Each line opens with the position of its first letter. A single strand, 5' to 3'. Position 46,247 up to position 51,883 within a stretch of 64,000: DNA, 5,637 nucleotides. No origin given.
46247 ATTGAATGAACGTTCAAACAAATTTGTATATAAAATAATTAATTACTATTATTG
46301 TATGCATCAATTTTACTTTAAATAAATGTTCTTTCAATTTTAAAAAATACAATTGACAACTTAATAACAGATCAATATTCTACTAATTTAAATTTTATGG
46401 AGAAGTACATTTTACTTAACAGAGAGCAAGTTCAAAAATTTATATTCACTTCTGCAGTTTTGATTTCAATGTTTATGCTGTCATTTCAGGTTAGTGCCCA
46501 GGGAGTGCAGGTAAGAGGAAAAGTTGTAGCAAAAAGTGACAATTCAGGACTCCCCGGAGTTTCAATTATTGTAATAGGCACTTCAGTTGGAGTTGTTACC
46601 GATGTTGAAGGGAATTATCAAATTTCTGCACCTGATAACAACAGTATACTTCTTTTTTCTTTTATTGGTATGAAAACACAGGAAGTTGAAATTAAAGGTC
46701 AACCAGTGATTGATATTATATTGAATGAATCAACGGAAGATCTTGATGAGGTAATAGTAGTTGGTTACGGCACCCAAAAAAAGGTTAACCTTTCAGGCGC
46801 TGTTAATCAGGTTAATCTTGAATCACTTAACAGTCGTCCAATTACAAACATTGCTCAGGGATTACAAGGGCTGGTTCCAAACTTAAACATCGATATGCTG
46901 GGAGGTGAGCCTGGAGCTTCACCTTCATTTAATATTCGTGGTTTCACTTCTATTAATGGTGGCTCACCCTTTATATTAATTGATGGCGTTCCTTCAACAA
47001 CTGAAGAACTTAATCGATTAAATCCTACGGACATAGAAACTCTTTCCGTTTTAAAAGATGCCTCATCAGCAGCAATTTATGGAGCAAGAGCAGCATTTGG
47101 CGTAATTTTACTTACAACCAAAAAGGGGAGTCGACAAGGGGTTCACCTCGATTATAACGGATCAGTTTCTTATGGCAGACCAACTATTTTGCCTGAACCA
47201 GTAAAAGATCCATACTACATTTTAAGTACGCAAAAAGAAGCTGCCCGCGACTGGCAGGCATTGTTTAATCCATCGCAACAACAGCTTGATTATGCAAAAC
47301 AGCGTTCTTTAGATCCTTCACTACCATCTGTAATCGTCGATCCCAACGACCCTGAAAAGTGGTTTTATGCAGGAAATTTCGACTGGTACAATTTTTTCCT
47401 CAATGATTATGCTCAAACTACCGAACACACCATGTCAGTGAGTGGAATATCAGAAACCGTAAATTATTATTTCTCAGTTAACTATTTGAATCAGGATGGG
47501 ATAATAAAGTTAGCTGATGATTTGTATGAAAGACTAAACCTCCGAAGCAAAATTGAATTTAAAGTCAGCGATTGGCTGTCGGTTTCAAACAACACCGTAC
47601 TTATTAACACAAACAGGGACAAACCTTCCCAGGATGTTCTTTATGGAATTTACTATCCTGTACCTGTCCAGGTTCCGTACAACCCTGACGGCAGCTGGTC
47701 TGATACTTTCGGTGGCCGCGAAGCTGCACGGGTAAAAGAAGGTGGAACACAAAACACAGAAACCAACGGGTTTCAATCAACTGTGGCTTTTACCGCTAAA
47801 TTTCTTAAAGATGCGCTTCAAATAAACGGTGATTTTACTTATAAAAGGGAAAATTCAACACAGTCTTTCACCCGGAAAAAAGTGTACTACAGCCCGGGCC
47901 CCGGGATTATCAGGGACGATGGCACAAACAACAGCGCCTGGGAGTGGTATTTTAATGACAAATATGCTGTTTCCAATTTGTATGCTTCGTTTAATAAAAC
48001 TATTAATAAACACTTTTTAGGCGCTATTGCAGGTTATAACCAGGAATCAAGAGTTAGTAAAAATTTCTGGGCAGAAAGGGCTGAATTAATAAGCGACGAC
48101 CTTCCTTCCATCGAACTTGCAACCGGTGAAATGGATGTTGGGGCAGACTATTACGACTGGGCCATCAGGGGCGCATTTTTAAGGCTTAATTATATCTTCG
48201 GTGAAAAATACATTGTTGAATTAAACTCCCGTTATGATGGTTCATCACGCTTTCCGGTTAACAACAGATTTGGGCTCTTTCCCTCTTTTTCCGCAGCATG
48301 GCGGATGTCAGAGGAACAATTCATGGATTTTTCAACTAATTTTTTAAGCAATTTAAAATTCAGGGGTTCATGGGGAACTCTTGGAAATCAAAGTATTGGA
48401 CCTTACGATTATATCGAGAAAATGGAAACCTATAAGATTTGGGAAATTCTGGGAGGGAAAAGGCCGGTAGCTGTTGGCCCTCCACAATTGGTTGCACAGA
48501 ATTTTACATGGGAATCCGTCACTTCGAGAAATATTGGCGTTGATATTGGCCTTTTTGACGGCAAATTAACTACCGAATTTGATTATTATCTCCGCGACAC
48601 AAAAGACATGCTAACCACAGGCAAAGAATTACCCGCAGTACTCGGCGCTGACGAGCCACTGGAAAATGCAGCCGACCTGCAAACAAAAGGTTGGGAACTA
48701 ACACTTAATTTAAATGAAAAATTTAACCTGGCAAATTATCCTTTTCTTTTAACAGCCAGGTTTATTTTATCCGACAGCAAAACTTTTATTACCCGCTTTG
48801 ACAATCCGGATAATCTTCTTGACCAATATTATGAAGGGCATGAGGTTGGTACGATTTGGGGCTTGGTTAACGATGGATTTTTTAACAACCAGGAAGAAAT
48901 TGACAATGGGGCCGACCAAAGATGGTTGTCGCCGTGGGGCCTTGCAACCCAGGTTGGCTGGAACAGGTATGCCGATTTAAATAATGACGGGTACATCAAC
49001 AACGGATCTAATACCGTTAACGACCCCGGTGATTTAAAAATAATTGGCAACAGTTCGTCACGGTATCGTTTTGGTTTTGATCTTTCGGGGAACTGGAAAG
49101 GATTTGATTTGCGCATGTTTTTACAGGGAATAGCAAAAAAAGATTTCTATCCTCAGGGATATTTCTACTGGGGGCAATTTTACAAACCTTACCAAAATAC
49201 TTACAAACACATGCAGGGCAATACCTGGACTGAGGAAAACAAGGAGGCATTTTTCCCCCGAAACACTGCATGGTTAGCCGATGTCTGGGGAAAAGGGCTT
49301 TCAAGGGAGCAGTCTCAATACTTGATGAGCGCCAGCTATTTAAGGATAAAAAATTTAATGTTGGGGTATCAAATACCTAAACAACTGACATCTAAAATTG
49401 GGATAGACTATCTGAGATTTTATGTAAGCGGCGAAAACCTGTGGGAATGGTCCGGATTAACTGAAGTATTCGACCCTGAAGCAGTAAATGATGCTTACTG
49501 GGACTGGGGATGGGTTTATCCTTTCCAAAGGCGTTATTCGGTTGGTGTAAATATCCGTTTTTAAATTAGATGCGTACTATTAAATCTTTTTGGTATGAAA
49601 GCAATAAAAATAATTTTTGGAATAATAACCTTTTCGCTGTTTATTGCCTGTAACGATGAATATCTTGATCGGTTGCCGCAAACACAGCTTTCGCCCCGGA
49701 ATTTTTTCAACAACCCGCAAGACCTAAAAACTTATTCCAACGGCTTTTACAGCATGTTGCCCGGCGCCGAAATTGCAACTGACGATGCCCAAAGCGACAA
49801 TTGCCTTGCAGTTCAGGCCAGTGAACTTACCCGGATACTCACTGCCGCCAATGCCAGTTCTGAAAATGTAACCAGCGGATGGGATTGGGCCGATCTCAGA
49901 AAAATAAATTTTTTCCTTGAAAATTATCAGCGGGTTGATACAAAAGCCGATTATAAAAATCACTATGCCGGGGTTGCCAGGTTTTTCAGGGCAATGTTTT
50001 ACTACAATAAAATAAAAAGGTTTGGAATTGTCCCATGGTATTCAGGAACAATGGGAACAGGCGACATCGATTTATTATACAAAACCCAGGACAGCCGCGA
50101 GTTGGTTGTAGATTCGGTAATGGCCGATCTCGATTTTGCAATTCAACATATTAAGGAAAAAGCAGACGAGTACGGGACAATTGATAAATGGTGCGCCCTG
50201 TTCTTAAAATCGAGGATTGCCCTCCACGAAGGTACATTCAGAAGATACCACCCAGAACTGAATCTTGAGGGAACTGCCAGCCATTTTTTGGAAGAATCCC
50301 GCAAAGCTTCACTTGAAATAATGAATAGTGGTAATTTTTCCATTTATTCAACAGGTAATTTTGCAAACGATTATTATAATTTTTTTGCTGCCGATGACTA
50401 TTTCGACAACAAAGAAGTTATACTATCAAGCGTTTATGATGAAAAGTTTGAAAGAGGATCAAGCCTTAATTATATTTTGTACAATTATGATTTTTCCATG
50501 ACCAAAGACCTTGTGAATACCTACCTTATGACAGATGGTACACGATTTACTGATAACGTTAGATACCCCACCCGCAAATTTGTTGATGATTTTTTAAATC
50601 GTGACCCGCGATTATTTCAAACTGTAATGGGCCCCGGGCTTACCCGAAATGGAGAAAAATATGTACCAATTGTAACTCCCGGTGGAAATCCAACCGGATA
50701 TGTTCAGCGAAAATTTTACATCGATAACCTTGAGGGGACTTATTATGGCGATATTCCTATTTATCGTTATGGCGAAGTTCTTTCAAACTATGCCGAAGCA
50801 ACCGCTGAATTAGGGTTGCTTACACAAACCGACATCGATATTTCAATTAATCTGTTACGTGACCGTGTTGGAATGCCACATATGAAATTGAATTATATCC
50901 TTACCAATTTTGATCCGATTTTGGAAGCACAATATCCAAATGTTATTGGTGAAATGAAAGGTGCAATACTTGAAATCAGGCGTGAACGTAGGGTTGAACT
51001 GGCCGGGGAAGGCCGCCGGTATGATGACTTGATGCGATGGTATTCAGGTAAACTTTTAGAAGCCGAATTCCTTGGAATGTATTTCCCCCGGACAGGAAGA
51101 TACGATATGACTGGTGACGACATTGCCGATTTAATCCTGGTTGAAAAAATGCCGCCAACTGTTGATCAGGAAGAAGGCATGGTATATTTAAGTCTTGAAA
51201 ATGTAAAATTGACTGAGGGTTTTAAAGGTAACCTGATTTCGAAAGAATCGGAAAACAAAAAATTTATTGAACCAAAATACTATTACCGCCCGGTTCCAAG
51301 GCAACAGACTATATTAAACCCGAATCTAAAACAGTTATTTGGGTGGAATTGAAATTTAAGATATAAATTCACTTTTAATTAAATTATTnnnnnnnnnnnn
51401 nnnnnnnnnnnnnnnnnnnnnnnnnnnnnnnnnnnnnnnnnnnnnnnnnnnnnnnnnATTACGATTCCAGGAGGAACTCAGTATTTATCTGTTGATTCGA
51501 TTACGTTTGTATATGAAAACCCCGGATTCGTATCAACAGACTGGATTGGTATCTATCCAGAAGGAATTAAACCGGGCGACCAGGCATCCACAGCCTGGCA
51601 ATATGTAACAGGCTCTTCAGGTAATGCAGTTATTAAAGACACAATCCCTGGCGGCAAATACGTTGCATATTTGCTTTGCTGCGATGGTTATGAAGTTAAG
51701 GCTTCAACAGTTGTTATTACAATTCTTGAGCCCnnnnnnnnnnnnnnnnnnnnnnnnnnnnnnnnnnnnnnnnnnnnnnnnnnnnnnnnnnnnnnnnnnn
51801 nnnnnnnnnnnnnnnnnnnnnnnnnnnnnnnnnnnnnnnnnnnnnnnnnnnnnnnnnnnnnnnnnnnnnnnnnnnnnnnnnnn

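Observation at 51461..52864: Five tandem copies of an unassigned ~95-aa module with invariant DWIGIY and a vicinal Cys-Cys, in the SGBP slot of a SusCD locus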

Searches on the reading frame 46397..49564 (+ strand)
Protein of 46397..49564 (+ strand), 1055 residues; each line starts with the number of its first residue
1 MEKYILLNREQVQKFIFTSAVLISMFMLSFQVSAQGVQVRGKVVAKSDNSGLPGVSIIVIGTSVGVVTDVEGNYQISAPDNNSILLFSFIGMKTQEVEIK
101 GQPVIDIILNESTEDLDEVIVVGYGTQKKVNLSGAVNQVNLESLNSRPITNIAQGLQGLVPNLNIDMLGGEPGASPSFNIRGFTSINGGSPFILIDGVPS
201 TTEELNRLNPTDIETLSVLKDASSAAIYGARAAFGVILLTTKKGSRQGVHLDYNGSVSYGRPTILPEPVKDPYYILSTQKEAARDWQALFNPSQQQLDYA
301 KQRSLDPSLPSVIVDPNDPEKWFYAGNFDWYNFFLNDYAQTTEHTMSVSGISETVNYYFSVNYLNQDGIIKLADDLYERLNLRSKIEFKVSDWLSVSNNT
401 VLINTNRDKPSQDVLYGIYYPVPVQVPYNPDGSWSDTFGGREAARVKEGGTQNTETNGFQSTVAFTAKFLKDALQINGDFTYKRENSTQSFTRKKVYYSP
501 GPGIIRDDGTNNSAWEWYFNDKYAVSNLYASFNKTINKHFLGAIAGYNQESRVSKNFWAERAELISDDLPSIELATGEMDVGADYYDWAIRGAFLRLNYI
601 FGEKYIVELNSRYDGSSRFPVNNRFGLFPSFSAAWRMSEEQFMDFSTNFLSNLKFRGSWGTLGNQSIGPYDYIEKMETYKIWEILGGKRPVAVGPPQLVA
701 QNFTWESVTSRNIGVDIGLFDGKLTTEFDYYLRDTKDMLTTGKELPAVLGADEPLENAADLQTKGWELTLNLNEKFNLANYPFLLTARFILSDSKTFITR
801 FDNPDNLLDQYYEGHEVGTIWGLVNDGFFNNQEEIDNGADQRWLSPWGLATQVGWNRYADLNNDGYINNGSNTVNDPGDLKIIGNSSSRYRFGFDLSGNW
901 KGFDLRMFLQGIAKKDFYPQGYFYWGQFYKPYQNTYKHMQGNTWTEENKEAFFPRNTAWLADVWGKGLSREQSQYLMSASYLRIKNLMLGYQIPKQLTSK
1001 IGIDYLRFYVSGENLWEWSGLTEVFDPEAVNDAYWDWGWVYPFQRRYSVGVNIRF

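Call 3: search_protein_families(library=pfam, proteins=[window:46397-49564:+], max_evalue=0.1)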
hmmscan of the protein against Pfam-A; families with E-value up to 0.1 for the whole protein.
window:46397-49564:+ (1055 aa): 4 families
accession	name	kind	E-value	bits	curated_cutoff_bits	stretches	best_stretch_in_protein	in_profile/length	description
PF13715.12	CarbopepD_reg_2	-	2.1e-18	66.6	32.2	1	39-121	1-88/88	CarboxypepD_reg-like domain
PF07715.20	Plug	-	6.1e-18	65.7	23.9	1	129-236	2-107/107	TonB-dependent Receptor Plug Domain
PF00593.30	TonB_dep_Rec_b-barrel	-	4.4e-10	40.4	27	1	419-1015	37-436/436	TonB dependent receptor-like, beta-barrel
PF13620.12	CarboxypepD_reg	-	1.1e-06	29.3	32.3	1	38-99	1-67/82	Carboxypeptidase regulatory-like domain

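Call 4: search_protein_families(library=ncbifam, proteins=[window:46397-49564:+], max_evalue=0.1)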
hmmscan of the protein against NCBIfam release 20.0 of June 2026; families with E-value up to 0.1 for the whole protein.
window:46397-49564:+ (1055 aa): 4 families
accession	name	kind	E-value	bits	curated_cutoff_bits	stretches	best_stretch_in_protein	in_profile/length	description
TIGR04056.1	OMP_RagA_SusC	subfamily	2.4e-250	833.8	368.25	1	38-1055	2-981/981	SusC/RagA family TonB-linked outer membrane protein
TIGR04057.1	SusC_RagA_signa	signature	1.8e-15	56.4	46.2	1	212-242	1-31/31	SusC/RagA subfamily TonB-dependent outer membrane receptor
NF052649.1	TonRcptRhtA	equivalog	0.00035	18.9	1100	1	115-252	40-177/744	TonB-dependent siderophore receptor RhtA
NF053692.1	BamP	equivalog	0.0035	16.8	230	1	22-127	6-116/251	BamP family beta-barrel-assembly machinery protein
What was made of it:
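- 46397..49564 (+): SusC/RagA-type TonB-dependent transporter. TIGR04056 E = 2.4e-250 (call 4).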

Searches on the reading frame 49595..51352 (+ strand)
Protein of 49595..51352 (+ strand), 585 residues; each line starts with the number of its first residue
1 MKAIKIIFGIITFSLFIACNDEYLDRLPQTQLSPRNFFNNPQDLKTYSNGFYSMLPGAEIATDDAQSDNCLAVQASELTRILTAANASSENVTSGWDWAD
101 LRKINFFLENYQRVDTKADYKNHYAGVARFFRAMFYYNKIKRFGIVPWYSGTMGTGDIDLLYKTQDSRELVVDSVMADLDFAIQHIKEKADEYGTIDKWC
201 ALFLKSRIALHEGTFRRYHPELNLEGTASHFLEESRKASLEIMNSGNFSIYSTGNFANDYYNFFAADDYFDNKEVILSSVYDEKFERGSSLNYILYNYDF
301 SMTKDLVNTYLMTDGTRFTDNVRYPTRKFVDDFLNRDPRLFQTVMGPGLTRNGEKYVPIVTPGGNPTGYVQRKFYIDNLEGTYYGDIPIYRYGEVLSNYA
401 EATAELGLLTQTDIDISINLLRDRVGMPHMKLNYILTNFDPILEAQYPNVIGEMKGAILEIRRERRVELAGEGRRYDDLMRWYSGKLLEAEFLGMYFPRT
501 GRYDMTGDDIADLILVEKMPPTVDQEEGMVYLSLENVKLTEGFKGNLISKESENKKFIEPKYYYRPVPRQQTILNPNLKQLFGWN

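Call 3: search_protein_families(library=pfam, proteins=[window:49595-51352:+], max_evalue=0.1)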
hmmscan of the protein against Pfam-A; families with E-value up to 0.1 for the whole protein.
window:49595-51352:+ (585 aa): 3 families
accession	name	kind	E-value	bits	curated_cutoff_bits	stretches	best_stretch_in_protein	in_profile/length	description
PF07980.17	SusD_RagB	-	1.3e-41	143.6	23.1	1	298-584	41-297/297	SusD family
PF14322.12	SusD-like_3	-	4.6e-09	37.2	27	1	22-210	1-191/191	Starch-binding associating with outer membrane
PF12771.13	SusD-like_2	-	3.5e-05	23.3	27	1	102-193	70-157/415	Starch-binding associating with outer membrane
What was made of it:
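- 49595..51352 (+): SusD-family lipoprotein. PF07980 E = 1.3e-41 (call 3).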

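Call 4: search_protein_families(library=ncbifam, proteins=[window:49595-51352:+], max_evalue=0.1)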
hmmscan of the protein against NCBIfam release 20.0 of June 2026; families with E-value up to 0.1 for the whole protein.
window:49595-51352:+ (585 aa): 2 families
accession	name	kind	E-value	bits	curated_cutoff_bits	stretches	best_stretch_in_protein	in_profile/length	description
NF033071.0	SusD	exception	2.3e-06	26.1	725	1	72-278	97-295/558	starch-binding outer membrane lipoprotein SusD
NF033072.0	NanU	exception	3.1e-05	23.3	425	1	2-480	3-482/521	SusD family outer membrane lipoprotein NanU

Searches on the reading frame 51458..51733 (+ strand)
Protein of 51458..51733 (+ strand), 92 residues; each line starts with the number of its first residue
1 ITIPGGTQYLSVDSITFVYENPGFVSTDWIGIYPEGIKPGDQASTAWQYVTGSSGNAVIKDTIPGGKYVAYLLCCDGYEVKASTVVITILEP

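Call 7: search_solved_structures(query=A1, max_evalue=10, show_alignments=4)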
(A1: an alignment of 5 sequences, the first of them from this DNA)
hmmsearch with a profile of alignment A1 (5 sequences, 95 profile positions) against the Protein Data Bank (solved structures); distinct sequences matched with E-value up to 10: 0.
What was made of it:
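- Tried and rejected: Profile of the five window repeats against PDB sequences: no hit even at E <= 10 (call 7).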

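Call 33: find_related_loci(query=A1, collection=genome_contigs, flank=10000)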
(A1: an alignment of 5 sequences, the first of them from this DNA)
Query A1 (92 aa) in genome_contigs; peptide patterns used: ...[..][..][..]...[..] (x = any residue, [..] = any of these).
28 stretches matched a pattern; 17 encode a relative of the query (tblastn E <= 1e-3); 16 distinct loci.
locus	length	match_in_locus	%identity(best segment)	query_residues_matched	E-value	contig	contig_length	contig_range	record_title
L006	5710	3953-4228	68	1-92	8e-42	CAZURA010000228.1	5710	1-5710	MAG TPA_asm: uncultured Bacteroides sp. isolate SRP077602_co5_373 genome assembly, contig: NODE_52636_length_5710_cov_6.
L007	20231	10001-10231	48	6-82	2e-23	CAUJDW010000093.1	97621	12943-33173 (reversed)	MAG: Bacteroidota bacterium isolate KLAP184 genome assembly, contig: KLAP184_608210, whole genome shotgun sequence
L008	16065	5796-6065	49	1-92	2e-23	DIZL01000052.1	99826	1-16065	MAG TPA_asm: Prolixibacteraceae bacterium UBA6029 UBA6029_contig_161, whole genome shotgun sequence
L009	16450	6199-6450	48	6-89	3e-23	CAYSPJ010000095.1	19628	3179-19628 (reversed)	MAG TPA_asm: uncultured Phaeodactylibacter sp. isolate SRP319275_co1_337 genome assembly, contig: NODE_2877_length_19628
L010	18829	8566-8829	47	6-92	2e-22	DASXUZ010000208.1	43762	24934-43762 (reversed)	MAG TPA_asm: Prolixibacteraceae bacterium isolate SMAG_U4731 k141_136076, whole genome shotgun sequence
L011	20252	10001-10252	46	7-89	6e-21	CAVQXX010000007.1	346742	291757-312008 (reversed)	MAG: uncultured Bacteroidales bacterium isolate MFD04716.bin.2.165 genome assembly, contig: contig_28084, whole genome s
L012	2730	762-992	51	4-79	1e-20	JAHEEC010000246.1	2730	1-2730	MAG: Bacteroidetes bacterium isolate Ww252 NODE_148674_length_2730_cov_4.251437, whole genome shotgun sequence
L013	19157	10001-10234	47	8-84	1e-19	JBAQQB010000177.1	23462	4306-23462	MAG: Saprospiraceae bacterium isolate MFD03278_ilm_asm_bin14 k127_15371, whole genome shotgun sequence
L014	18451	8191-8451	43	6-92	1e-19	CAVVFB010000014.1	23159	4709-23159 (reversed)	MAG: uncultured Bacteroidetes bacterium isolate MFD04716.bin.2.43 genome assembly, contig: contig_64207, whole genome sh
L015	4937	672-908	49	13-91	8e-19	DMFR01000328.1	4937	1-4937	MAG TPA_asm: Prolixibacteraceae bacterium isolate UBA10471 contig_16063, whole genome shotgun sequence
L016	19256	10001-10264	43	6-92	1e-18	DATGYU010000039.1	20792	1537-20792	MAG TPA_asm: Prolixibacteraceae bacterium isolate SMAG_U10644 k141_170415, whole genome shotgun sequence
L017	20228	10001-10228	46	9-83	5e-18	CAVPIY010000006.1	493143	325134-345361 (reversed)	MAG: uncultured Bacteroidales bacterium isolate MFD00032.bin.1.201 genome assembly, contig: contig_25998, whole genome s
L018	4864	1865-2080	47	9-79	1e-17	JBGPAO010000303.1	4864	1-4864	MAG: Bacteroidia bacterium isolate OBJ_0618_130150_127 k141_1785218_length_4864_cov_9.0000, whole genome shotgun sequenc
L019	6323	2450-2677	49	7-82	3e-17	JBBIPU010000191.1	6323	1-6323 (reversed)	MAG: Draconibacterium sp. isolate MTF170219_bin_31 NODE_2447_length_6323_cov_7.580089, whole genome shotgun sequence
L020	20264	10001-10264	43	4-82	4e-16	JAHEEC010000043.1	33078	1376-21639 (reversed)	MAG: Bacteroidetes bacterium isolate Ww252 NODE_1522_length_33078_cov_7.851898, whole genome shotgun sequence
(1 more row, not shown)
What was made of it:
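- Tried and rejected: That scan searches for the CC-containing pattern YxA[YG][LI][LF]CCD[GA], so it is biased towards CC-type modules (call 33).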
